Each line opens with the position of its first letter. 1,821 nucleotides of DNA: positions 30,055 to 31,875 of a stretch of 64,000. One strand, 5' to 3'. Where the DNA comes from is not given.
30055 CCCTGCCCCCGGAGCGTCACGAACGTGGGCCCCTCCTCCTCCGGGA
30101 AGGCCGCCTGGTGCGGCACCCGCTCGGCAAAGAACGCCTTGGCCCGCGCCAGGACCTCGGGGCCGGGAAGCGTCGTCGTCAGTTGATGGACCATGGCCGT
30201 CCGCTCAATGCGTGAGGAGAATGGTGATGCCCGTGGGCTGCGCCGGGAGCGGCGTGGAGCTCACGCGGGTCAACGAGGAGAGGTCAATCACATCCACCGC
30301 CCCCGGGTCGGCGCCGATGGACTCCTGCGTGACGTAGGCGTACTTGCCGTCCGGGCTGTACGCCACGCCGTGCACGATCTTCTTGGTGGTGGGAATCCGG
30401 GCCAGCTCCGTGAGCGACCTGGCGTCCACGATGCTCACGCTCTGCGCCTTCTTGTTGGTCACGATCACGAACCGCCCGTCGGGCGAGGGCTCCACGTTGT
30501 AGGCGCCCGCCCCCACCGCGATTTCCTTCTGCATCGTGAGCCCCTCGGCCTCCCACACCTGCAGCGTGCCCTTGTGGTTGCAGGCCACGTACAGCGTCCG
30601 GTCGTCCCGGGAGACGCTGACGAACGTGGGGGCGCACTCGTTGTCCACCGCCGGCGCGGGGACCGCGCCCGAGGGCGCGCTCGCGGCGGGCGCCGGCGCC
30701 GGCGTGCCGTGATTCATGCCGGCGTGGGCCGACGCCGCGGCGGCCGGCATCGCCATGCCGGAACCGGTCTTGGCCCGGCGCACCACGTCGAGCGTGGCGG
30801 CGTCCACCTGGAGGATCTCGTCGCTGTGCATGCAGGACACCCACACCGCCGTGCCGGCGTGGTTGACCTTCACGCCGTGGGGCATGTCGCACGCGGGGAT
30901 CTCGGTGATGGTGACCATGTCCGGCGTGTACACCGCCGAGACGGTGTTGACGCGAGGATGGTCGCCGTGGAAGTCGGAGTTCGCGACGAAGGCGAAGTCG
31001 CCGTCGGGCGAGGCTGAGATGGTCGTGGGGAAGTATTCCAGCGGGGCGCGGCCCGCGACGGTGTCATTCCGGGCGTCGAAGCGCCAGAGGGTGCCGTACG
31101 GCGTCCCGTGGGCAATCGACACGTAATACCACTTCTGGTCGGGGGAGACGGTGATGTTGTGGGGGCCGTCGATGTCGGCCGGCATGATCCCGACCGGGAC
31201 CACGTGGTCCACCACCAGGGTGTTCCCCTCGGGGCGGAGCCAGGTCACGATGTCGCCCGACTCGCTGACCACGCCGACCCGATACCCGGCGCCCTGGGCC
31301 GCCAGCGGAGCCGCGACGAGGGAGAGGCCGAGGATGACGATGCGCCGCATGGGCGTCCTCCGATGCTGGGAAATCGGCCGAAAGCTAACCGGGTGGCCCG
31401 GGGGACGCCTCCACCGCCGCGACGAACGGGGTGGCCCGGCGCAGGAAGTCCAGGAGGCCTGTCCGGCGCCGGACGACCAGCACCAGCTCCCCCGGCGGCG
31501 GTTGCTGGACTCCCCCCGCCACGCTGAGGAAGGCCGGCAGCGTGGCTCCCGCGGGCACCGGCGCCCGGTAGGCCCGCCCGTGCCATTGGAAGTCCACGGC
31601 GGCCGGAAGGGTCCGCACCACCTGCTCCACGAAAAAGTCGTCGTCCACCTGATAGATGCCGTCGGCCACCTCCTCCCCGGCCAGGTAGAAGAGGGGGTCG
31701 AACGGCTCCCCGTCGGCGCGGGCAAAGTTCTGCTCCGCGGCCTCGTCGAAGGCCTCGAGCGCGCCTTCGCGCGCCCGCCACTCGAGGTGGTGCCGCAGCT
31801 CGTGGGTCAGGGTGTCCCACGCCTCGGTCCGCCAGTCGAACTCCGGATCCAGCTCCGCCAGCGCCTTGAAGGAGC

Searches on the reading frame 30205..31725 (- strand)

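Call 26: search_protein_families(library=pfam, proteins=[window:30205-31725:-], max_evalue=0.001)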
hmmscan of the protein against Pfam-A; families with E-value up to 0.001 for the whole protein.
window:30205-31725:- (506 aa): 5 families
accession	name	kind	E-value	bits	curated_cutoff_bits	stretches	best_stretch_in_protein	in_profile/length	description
PF02239.22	Cytochrom_D1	-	1.3e-13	50.7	25.5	2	371-451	43-122/368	Cytochrome D1 heme domain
PF25174.1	Beta-prop_THOC3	-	8.7e-10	38.5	305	1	369-490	52-166/272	THOC3 beta-propeller domain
PF23414.1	Beta-prop_EML_2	-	2.2e-09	37.5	90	1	376-465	10-98/266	Echinoderm microtubule-associated protein second beta-propeller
PF21783.3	YNCE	-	1.2e-08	35.1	27.1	1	366-499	200-330/339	YNCE-like beta-propeller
PF10282.15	Lactonase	-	3.7e-07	30.1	21.7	0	366-468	88-210/344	Lactonase, 7-bladed beta-propeller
